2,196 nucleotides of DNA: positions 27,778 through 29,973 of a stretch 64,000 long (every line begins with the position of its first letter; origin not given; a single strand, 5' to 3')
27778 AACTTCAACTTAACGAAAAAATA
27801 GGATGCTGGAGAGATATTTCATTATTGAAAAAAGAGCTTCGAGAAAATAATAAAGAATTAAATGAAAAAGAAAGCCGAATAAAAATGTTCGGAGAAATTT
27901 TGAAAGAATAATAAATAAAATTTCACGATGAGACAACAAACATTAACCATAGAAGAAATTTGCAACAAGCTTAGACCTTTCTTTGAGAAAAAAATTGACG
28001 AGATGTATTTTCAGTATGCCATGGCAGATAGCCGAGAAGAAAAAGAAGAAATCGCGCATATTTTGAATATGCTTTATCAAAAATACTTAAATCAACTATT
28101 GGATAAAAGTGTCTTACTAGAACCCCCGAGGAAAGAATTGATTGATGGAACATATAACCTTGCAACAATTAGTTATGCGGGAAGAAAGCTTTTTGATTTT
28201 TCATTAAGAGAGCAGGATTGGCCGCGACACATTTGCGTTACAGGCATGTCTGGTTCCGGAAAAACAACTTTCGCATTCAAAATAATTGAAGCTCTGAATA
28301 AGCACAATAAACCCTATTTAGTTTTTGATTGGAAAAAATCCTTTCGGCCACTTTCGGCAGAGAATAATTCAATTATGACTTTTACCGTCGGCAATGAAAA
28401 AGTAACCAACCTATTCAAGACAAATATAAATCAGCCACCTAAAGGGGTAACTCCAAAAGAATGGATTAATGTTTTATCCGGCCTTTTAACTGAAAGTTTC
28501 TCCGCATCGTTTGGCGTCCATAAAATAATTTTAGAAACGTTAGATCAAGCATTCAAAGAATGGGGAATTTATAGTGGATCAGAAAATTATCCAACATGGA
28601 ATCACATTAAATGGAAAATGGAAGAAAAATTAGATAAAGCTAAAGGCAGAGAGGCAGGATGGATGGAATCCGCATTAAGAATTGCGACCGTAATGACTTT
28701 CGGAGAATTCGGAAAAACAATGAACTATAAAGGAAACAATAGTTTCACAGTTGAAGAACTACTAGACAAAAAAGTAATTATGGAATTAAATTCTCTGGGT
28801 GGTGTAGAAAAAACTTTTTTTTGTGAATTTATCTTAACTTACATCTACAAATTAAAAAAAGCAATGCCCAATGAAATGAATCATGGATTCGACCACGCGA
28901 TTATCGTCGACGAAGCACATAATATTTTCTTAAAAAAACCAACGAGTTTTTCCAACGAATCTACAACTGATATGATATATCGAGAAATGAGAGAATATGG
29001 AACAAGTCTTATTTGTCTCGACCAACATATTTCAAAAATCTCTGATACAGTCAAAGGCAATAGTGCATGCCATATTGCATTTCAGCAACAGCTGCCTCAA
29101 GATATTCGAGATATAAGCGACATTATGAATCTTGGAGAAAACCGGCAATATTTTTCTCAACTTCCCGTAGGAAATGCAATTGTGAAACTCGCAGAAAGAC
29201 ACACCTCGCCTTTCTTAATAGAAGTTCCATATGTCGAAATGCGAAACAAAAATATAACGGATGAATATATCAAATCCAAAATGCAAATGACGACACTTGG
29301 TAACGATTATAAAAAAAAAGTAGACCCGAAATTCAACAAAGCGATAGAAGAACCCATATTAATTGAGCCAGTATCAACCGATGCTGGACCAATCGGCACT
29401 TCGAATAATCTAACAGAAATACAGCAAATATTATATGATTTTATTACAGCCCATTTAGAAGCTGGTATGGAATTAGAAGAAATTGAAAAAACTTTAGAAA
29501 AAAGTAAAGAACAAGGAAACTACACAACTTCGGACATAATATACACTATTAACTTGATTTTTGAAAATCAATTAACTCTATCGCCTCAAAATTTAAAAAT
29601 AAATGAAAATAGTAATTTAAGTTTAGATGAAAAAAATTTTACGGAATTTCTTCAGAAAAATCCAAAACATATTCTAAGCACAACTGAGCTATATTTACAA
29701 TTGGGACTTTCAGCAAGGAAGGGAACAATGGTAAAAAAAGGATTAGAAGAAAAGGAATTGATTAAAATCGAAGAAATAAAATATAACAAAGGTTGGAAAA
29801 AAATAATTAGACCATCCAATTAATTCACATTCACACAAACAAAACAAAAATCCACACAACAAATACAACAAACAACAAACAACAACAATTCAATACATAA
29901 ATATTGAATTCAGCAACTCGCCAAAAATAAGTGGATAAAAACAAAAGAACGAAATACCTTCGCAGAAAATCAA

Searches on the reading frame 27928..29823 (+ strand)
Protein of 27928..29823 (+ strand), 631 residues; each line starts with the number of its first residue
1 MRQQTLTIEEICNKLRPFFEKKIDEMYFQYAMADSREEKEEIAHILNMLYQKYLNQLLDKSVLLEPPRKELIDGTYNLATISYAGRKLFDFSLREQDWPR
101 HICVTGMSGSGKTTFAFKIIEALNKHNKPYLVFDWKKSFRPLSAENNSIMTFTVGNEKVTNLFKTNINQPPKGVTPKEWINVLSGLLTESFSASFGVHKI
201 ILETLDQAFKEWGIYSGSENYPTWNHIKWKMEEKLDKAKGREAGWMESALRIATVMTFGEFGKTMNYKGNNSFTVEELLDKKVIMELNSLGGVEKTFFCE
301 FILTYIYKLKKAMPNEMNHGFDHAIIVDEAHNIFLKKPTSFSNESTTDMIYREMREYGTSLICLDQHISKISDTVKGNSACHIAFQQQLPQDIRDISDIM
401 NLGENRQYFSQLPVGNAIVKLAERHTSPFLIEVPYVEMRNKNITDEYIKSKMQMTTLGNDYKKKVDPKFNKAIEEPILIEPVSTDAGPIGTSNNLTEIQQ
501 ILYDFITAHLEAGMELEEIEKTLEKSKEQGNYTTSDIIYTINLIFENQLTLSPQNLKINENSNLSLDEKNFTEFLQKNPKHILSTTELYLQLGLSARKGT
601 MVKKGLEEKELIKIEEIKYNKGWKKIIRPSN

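Call 14: search_protein_families(library=pfam, proteins=[window:27928-29823:+], max_evalue=0.01)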
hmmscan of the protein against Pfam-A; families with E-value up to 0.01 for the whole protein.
window:27928-29823:+ (631 aa): 14 families
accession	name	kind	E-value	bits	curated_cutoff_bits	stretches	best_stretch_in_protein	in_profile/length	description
PF01935.23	DUF87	-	8.4e-09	36.3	23.2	1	100-287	24-201/220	Helicase HerA, central domain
PF04851.21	ResIII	-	8.2e-07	29.5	22.5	0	99-132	23-58/164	Type III restriction enzyme, res subunit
PF05707.18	Zot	-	5.2e-06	26.5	20.3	1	324-387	84-147/197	Zonular occludens toxin (Zot)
PF13401.12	AAA_22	-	3.9e-05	24.4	27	0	100-134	6-40/130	AAA domain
PF03266.21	NTPase_1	-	0.00037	20.8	23.9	1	101-128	1-28/168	NTPase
PF00485.24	PRK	-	0.0006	20.1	22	1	102-145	2-45/196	Phosphoribulokinase / Uridine kinase family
PF09848.15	SLFN-g3_helicase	-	0.0011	18.8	24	0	102-167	4-51/354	Schlafen group 3, DNA/RNA helicase domain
PF13173.12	AAA_14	-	0.0022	18.4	27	0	101-138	4-42/129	AAA domain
PF04317.18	DUF463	-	0.0027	17.1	25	0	102-145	3-48/443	YcjX-like family, DUF463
PF10412.15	TrwB_AAD_bind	-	0.0035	16.7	20.5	0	99-139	15-55/387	Type IV secretion-system coupling protein DNA-binding domain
PF00931.28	NB-ARC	-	0.0038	17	23.5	0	93-135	12-54/248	NB-ARC domain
PF01656.29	CbiA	-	0.004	17.6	25.4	1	104-134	4-34/125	CobQ/CobB/MinD/ParA nucleotide binding domain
PF13479.12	AAA_24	-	0.0046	17.3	27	0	101-159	4-55/195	AAA domain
PF05729.18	NACHT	-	0.0051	17.1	26.7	0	100-129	1-30/167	NACHT domain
